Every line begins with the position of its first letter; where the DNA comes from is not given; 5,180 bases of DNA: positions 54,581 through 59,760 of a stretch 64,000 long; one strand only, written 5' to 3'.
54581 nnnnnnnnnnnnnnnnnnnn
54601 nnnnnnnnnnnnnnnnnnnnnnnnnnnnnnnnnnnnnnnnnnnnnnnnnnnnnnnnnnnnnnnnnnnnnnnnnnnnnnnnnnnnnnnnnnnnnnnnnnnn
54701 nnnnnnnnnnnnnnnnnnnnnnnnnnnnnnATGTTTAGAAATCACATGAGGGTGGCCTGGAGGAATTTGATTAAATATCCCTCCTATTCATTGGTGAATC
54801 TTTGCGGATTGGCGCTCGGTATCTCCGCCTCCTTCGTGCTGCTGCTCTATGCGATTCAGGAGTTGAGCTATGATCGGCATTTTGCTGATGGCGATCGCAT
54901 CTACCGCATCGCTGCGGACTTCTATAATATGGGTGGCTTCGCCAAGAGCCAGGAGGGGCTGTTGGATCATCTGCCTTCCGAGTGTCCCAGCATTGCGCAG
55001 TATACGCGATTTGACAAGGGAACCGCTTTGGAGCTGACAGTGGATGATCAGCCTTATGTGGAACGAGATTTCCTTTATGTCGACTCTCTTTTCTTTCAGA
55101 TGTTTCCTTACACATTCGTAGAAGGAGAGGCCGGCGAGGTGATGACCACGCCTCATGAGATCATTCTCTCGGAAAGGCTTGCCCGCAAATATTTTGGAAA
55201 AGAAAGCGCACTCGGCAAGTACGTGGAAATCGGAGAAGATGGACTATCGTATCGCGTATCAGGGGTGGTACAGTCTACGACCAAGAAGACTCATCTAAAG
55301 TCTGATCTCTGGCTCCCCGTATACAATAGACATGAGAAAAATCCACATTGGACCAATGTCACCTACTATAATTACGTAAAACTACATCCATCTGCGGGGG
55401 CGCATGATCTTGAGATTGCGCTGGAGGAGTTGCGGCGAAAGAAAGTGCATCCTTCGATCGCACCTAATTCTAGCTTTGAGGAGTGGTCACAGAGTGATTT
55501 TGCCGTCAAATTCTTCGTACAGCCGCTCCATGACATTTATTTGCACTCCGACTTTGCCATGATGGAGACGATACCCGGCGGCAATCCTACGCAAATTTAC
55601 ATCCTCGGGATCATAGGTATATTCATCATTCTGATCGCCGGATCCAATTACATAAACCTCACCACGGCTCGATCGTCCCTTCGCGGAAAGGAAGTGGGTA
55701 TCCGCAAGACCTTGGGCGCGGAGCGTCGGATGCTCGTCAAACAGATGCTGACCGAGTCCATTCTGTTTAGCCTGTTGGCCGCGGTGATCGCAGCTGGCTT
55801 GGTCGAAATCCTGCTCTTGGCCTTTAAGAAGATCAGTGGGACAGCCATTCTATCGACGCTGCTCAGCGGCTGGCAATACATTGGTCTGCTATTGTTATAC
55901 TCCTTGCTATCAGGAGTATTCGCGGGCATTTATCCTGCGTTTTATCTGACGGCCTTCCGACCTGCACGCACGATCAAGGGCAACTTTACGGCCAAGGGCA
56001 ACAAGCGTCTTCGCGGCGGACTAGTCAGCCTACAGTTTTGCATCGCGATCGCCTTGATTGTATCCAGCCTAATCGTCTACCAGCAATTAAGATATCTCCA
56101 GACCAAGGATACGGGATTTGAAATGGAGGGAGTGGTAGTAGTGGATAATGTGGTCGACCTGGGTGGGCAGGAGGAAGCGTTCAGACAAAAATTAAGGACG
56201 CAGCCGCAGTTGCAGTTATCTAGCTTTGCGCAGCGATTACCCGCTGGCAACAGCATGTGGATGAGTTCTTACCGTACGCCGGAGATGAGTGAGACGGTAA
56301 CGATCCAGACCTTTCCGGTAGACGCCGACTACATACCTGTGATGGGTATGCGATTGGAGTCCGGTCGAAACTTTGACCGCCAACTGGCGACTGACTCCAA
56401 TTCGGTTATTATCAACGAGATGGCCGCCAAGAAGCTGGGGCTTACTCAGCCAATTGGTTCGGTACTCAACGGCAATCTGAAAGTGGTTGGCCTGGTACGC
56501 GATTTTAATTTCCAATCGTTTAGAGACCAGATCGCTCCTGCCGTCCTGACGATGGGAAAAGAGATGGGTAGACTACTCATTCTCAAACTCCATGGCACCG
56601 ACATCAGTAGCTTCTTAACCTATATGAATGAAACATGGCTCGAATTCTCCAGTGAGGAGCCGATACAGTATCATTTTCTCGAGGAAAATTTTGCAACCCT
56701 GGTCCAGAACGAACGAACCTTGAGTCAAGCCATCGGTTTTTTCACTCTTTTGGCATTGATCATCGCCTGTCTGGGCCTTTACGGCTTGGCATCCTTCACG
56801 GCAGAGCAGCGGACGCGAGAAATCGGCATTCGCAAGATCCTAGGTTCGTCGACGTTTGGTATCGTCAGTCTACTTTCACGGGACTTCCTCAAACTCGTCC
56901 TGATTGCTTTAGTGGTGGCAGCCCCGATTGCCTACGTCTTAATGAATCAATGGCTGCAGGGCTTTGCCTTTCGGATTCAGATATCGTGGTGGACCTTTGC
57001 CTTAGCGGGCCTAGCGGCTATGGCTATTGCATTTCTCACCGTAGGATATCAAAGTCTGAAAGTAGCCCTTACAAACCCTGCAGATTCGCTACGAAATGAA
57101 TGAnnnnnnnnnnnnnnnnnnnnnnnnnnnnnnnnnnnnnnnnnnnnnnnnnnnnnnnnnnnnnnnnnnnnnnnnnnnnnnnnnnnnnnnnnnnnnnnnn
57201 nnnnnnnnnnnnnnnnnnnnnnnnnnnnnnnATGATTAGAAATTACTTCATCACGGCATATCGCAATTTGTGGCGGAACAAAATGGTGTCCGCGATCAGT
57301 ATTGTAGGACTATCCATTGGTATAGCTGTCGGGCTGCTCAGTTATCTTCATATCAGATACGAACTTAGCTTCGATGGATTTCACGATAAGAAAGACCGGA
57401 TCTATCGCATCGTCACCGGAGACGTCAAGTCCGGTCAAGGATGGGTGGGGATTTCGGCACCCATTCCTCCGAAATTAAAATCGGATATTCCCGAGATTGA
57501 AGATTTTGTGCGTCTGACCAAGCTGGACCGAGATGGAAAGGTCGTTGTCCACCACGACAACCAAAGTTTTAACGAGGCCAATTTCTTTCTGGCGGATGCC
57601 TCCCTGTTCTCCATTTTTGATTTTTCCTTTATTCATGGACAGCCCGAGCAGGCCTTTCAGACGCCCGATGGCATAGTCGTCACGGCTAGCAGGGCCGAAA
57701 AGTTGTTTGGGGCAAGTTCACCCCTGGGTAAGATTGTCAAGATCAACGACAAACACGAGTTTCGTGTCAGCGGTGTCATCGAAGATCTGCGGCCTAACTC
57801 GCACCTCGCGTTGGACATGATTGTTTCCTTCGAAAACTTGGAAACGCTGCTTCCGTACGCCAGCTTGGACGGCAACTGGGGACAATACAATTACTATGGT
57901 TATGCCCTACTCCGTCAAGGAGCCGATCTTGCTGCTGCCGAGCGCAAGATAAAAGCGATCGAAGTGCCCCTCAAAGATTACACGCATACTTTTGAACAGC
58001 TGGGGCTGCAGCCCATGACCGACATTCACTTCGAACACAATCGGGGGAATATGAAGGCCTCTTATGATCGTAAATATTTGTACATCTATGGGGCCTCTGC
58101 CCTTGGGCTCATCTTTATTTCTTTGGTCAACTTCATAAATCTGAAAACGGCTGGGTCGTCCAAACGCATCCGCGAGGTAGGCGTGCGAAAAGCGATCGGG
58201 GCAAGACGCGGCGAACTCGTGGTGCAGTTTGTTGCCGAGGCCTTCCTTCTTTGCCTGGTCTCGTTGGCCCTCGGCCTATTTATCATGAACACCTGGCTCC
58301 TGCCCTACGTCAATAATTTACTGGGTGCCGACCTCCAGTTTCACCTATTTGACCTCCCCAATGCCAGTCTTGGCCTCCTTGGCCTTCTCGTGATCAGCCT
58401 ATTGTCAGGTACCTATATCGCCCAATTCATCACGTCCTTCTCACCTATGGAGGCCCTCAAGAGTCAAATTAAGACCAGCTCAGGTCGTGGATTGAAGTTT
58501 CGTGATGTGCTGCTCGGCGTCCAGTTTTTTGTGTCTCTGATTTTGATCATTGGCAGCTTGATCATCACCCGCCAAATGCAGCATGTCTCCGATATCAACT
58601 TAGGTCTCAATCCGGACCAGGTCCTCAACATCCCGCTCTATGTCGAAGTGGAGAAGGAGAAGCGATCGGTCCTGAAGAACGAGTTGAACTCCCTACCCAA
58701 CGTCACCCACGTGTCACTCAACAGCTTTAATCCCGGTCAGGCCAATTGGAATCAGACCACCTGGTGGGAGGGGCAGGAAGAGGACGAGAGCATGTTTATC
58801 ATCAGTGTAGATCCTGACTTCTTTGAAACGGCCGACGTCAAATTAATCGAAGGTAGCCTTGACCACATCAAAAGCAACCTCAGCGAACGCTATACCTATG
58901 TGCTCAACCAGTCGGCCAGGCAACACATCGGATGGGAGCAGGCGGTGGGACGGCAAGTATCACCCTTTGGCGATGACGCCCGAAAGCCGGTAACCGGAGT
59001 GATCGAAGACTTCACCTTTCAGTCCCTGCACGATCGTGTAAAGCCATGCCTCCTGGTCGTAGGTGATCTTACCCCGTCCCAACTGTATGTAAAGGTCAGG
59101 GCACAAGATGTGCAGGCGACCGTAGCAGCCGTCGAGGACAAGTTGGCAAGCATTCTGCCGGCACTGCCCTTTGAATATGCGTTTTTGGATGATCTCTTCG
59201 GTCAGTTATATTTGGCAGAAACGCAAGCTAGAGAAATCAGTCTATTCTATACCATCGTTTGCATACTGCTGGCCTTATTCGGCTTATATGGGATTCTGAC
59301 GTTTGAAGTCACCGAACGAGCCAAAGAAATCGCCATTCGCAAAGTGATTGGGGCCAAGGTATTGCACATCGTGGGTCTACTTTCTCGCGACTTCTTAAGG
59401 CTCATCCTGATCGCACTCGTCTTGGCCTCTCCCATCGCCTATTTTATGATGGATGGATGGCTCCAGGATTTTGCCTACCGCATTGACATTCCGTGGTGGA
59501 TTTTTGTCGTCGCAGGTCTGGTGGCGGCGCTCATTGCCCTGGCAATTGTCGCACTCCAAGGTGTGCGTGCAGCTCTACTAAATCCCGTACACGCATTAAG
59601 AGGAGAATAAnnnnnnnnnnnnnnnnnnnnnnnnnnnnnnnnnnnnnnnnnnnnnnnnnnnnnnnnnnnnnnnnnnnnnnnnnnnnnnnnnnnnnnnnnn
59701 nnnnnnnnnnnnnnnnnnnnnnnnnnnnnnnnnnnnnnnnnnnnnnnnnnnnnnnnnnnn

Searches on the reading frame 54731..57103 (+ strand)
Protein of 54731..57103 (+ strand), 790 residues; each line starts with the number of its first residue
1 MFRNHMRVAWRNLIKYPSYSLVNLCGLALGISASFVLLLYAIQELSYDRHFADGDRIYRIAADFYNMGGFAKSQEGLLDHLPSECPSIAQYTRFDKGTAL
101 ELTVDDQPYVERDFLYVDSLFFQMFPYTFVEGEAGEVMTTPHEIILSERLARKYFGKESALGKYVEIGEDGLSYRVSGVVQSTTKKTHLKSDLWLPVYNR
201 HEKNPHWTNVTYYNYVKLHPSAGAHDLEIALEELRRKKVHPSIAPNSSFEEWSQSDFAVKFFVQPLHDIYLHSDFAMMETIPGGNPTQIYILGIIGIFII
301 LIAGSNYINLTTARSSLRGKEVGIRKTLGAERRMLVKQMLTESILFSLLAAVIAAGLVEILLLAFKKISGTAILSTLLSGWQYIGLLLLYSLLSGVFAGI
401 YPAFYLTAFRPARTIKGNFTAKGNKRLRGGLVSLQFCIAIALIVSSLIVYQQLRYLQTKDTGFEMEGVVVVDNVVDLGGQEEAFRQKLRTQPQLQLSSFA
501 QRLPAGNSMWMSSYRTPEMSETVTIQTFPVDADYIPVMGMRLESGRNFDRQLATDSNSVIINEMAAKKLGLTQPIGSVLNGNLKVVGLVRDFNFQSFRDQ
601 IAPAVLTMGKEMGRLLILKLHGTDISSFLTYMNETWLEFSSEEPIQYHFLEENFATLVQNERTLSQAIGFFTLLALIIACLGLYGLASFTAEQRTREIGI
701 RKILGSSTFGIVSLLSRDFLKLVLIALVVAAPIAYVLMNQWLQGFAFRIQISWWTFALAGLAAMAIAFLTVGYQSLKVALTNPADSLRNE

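Call 40: search_protein_families(library=pfam, proteins=[window:54731-57103:+])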
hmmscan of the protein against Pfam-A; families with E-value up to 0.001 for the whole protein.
window:54731-57103:+ (790 aa): 2 families
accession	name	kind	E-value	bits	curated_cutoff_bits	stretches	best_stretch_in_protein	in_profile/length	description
PF12704.14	MacB_PCD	-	3.9e-28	99.6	27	2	20-228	1-201/207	MacB-like periplasmic core domain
PF02687.27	FtsX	-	1.7e-22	80.1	25.5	2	294-407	2-116/120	FtsX-like permease C-terminal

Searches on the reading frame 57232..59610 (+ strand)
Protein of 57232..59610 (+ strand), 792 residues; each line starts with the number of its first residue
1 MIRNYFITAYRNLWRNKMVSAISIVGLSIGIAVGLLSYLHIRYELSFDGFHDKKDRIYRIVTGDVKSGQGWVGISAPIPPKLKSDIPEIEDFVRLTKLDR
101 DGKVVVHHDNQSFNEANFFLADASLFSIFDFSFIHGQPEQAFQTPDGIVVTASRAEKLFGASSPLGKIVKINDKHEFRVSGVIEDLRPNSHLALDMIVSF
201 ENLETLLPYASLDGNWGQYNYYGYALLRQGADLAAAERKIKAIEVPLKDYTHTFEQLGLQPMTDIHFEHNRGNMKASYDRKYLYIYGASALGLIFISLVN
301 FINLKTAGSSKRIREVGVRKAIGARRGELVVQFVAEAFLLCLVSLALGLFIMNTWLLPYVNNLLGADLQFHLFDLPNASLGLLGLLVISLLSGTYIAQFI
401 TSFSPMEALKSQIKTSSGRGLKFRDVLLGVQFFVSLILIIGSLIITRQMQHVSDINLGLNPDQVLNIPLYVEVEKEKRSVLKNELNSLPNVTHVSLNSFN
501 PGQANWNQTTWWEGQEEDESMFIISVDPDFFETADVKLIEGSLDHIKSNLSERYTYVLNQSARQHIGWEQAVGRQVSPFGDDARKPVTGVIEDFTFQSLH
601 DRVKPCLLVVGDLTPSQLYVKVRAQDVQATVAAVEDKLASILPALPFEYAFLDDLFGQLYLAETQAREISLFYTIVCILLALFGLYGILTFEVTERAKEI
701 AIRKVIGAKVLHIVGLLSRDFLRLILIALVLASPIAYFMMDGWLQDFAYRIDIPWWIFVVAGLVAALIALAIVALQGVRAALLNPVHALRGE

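Call 40: search_protein_families(library=pfam, proteins=[window:57232-59610:+])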
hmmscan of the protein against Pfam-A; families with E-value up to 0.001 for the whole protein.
window:57232-59610:+ (792 aa): 2 families
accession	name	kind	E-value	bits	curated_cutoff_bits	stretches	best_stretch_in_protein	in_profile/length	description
PF12704.14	MacB_PCD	-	5.7e-26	92.5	27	2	20-242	1-206/207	MacB-like periplasmic core domain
PF02687.27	FtsX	-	6.1e-24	84.8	25.5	2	290-405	4-120/120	FtsX-like permease C-terminal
